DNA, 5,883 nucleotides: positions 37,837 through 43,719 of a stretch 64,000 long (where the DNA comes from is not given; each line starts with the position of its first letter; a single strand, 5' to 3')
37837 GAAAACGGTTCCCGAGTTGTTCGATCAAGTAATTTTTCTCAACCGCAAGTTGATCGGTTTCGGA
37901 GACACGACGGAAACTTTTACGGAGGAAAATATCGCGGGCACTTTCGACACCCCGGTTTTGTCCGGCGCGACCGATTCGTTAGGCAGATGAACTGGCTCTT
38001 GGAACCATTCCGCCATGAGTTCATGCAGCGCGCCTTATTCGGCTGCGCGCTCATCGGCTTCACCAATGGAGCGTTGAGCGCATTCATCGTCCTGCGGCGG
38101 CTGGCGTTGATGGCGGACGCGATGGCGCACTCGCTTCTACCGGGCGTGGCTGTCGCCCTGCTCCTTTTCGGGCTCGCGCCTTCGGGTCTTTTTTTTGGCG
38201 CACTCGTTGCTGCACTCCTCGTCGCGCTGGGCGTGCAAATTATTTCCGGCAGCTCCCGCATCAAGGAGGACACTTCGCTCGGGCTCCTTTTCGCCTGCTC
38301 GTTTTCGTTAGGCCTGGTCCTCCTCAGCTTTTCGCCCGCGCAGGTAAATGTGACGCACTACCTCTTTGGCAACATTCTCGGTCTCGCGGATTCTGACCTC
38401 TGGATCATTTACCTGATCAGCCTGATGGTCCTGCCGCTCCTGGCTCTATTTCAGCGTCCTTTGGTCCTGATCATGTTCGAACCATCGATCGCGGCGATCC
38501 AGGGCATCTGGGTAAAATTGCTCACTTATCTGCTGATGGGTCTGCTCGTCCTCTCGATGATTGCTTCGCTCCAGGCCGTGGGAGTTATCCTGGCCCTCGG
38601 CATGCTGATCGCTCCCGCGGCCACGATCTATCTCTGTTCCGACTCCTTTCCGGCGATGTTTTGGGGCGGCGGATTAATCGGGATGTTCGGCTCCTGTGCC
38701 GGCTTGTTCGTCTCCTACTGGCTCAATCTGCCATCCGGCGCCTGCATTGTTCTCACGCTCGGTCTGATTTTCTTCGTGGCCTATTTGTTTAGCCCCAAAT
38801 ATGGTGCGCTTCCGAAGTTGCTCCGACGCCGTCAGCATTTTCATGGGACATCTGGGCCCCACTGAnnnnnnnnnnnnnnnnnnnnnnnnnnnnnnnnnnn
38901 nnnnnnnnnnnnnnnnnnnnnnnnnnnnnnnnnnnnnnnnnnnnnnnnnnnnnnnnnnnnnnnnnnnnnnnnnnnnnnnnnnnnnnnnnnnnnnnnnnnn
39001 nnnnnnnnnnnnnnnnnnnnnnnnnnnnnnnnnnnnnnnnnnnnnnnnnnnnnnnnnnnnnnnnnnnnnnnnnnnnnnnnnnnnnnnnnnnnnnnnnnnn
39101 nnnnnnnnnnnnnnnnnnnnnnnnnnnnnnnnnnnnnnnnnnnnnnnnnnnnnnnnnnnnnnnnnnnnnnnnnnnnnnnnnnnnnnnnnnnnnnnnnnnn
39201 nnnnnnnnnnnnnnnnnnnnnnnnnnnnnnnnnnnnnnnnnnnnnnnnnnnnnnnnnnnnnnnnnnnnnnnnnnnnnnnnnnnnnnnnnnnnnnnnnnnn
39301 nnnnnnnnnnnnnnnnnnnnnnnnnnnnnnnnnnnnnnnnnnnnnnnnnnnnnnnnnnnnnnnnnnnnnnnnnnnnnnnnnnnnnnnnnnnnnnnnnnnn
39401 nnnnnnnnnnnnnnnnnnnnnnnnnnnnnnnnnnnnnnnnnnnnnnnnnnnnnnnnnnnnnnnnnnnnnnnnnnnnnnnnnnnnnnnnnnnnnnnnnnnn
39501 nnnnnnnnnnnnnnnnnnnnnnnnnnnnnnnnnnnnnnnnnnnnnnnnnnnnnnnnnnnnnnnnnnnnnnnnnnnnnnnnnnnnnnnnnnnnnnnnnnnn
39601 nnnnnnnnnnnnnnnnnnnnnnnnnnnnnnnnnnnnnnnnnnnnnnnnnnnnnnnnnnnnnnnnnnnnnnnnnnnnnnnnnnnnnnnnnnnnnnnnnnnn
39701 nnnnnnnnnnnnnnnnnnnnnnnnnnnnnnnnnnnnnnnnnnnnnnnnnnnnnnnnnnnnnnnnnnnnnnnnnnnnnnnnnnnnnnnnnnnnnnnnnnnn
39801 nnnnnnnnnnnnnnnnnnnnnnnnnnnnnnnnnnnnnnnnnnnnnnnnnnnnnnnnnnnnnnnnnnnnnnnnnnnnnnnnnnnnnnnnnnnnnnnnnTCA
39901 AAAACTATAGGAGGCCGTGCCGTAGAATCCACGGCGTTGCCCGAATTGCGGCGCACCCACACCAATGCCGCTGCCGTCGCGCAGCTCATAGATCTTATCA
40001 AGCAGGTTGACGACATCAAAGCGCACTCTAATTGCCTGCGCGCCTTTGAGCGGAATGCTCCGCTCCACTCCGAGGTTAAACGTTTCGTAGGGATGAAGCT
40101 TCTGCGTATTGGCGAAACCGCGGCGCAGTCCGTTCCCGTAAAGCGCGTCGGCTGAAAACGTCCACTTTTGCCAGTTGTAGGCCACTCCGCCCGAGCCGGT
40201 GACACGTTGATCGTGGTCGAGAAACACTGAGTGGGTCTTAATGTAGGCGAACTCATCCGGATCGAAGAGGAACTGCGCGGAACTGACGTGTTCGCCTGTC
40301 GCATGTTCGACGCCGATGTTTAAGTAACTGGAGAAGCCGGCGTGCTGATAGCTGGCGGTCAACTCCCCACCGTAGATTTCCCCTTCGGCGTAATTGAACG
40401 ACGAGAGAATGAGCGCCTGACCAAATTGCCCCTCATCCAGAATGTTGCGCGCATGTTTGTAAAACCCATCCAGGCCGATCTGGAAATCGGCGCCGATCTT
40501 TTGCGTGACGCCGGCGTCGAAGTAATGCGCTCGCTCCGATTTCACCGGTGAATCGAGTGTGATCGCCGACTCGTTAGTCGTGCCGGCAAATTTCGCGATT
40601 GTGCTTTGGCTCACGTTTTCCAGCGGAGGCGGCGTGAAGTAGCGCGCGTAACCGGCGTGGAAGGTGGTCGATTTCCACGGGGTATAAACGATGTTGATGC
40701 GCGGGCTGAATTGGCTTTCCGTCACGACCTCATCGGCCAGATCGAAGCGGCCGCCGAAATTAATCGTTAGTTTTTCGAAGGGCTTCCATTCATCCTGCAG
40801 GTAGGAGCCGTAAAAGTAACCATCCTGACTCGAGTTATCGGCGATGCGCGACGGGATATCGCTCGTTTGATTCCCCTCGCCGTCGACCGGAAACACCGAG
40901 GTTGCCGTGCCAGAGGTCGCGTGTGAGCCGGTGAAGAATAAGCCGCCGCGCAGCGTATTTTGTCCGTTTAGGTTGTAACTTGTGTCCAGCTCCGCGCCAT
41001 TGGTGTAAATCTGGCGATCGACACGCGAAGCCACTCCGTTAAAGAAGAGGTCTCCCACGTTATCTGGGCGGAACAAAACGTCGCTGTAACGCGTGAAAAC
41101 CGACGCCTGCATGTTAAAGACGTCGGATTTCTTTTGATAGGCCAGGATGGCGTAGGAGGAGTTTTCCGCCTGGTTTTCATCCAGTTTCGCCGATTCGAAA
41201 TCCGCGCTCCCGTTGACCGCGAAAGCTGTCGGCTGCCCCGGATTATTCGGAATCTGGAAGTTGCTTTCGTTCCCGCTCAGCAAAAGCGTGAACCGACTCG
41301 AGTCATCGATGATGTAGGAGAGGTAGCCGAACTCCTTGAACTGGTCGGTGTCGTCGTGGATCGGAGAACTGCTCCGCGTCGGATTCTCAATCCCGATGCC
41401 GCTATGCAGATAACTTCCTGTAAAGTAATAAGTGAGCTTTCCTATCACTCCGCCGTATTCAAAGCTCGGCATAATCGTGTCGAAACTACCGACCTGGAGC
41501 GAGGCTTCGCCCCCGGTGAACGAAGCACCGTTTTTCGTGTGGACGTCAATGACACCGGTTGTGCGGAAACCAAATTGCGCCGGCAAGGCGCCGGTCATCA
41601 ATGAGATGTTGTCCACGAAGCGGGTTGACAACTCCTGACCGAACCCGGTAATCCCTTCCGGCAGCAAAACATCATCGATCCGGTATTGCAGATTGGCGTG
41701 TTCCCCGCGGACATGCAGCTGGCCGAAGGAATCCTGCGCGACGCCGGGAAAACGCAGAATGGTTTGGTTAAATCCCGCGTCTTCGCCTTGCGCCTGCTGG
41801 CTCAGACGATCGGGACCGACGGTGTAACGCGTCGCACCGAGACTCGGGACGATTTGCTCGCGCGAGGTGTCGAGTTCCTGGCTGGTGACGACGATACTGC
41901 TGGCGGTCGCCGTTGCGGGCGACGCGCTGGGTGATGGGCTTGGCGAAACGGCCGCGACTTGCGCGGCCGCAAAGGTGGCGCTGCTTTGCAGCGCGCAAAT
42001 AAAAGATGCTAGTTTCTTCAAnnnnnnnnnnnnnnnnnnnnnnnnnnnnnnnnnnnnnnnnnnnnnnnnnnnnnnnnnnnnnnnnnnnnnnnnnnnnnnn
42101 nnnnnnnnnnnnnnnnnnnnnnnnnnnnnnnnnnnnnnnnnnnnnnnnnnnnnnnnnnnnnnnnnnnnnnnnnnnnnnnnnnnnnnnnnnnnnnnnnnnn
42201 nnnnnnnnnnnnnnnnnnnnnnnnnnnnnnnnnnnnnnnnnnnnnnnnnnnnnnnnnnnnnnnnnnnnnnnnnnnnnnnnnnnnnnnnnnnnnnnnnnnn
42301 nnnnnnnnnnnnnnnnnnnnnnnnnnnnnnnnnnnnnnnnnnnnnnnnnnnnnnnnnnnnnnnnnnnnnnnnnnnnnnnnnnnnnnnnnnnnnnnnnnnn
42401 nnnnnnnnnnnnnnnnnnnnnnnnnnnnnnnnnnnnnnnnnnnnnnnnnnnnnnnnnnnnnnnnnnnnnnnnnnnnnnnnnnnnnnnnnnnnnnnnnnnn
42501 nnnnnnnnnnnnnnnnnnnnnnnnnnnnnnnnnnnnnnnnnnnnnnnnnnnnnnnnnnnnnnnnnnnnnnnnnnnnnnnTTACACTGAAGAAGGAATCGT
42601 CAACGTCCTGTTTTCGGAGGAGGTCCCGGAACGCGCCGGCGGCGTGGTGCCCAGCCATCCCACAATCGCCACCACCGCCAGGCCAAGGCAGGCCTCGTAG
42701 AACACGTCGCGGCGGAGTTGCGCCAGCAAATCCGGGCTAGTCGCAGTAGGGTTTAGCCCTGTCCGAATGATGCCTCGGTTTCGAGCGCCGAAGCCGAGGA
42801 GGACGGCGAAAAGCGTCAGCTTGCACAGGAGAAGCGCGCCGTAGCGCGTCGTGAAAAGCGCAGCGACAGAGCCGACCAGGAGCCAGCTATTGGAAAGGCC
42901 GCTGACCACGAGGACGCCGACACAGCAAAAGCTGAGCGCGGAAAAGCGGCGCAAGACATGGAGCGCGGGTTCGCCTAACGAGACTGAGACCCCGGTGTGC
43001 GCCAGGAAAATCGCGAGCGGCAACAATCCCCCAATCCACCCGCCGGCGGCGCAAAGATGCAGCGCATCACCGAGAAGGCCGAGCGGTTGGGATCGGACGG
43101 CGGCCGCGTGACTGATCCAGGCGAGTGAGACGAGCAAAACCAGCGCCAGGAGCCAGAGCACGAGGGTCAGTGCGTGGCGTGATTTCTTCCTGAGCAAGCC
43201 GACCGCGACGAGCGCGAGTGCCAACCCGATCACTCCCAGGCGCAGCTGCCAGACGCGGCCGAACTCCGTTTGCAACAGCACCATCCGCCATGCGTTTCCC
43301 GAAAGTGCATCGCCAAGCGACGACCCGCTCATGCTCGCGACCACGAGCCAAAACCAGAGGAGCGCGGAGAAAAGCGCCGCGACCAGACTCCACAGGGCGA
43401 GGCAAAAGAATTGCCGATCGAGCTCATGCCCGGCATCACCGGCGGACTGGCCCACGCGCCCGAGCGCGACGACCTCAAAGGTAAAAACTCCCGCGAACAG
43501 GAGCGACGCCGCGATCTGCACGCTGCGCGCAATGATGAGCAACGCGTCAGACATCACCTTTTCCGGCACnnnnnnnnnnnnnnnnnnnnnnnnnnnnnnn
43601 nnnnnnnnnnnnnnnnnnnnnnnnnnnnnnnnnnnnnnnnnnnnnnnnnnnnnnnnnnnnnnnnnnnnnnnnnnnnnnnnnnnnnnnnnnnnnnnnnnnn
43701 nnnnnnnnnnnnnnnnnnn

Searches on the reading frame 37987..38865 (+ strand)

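Call 58: search_protein_families(library=pfam, proteins=[window:37987-38865:+], max_evalue=0.0001)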
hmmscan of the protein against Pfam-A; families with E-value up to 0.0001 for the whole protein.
window:37987-38865:+ (292 aa): 2 families
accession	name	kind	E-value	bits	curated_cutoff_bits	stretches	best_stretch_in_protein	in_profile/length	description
PF00950.22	ABC-3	-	4.6e-67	226.7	20.1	1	10-268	2-257/258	ABC 3 transport family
PF01032.23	FecCD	-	4e-05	23.3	26.5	1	53-266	86-308/311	FecCD transport family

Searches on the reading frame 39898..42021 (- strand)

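Call 59: search_protein_families(library=pfam, proteins=[window:39898-42021:-], max_evalue=0.0001)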
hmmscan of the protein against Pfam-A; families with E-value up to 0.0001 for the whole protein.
window:39898-42021:- (707 aa): 2 families
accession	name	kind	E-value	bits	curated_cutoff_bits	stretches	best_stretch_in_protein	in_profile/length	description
PF00593.30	TonB_dep_Rec_b-barrel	-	2.2e-27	97.4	27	1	241-673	10-436/436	TonB dependent receptor-like, beta-barrel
PF25183.1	OMP_b-brl_4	-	2.5e-09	36.6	30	1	341-431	303-395/838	Outer membrane beta barrel domain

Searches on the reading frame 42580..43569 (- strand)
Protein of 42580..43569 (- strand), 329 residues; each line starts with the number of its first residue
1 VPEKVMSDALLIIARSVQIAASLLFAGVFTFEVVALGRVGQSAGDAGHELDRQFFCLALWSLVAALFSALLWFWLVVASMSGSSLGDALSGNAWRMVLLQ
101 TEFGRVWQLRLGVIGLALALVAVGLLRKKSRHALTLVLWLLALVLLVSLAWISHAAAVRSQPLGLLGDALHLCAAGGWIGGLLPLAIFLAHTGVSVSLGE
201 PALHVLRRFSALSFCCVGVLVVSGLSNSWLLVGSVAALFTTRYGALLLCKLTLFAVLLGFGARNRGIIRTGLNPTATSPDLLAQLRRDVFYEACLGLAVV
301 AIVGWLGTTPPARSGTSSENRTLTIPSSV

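Call 59: search_protein_families(library=pfam, proteins=[window:42580-43569:-], max_evalue=0.0001)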
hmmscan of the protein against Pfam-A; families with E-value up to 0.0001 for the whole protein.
window:42580-43569:- (329 aa): 1 family
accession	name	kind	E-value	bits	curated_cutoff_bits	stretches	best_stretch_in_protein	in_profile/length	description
PF05425.18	CopD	-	4.1e-22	79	32.1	1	204-306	2-105/105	Copper resistance protein D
